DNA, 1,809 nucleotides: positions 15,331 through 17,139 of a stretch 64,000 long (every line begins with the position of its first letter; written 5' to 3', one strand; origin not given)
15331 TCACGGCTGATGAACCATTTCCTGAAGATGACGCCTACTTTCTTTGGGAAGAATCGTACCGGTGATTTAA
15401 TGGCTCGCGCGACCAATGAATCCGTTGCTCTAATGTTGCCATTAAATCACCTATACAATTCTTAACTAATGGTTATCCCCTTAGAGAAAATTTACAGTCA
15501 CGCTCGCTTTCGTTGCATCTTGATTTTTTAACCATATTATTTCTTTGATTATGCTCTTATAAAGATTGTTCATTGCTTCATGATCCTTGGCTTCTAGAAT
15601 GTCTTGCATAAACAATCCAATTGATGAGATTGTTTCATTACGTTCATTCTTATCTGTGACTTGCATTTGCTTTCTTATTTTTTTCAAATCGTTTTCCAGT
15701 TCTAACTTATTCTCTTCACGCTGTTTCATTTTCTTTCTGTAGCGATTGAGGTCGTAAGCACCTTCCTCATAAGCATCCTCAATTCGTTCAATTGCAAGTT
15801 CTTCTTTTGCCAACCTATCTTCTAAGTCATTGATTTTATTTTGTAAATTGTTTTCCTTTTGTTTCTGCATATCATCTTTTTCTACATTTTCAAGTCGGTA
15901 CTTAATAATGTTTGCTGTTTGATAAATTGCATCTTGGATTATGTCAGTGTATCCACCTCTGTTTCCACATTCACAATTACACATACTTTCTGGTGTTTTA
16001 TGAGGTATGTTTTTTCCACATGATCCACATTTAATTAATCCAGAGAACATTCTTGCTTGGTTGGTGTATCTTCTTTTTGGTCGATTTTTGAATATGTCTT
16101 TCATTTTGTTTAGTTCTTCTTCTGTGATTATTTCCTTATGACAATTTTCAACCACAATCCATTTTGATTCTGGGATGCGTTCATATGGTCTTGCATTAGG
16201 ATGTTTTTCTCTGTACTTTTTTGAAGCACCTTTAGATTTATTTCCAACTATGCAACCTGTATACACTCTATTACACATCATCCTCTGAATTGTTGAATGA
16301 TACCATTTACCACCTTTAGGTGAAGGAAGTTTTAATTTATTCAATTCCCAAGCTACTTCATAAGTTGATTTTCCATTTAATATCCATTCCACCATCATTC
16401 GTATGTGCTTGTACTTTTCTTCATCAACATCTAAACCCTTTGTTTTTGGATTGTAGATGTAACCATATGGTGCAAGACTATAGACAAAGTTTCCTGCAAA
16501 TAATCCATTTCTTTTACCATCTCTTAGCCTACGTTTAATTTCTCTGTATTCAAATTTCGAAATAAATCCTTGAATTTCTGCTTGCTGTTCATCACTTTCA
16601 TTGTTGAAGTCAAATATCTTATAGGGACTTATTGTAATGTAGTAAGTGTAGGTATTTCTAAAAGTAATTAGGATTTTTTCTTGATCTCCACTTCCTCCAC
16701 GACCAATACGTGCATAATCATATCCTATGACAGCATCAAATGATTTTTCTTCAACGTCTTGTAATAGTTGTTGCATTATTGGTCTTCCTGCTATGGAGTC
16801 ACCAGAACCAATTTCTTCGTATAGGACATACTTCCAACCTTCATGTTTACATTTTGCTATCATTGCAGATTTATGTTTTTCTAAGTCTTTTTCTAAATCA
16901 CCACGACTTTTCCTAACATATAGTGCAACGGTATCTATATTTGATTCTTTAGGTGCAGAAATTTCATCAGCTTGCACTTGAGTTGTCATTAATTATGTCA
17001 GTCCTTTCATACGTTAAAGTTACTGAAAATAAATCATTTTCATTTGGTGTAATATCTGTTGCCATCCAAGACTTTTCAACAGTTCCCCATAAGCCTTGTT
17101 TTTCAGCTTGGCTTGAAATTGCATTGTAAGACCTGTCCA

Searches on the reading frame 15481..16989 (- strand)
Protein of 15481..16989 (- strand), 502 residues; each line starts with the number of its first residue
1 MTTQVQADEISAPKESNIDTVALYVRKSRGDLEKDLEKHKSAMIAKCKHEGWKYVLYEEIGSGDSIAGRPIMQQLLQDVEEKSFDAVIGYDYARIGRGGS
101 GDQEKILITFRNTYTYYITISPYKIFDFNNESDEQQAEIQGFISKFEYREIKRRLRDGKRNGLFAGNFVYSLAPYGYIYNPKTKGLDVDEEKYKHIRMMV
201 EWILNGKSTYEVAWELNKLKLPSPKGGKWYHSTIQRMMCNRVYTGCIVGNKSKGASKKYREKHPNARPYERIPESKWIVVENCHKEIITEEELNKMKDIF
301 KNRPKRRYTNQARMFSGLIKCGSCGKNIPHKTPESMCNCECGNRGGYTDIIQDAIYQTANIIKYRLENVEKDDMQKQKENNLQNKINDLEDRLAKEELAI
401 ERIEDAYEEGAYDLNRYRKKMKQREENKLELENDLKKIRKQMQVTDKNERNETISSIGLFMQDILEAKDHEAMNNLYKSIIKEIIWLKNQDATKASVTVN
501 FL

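Call 7: search_protein_families(library=pfam, proteins=[window:15481-16989:-])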
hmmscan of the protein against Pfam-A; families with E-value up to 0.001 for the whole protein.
window:15481-16989:- (502 aa): 2 families
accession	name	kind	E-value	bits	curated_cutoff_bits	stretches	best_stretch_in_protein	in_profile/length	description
PF07508.19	Recombinase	-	4.3e-19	69.1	21.1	1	191-303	2-102/102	Recombinase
PF00239.26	Resolvase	-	4.4e-15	56.5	23.3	1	21-161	1-138/145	Resolvase, N terminal domain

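Call 8: search_protein_families(library=phrogs, proteins=[window:15481-16989:-])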
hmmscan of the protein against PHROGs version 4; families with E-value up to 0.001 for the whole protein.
window:15481-16989:- (502 aa): 1 family
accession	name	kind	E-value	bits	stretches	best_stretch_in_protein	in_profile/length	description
phrog_95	-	integration and excision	1.4e-73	249.6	1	13-493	82-562/651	integrase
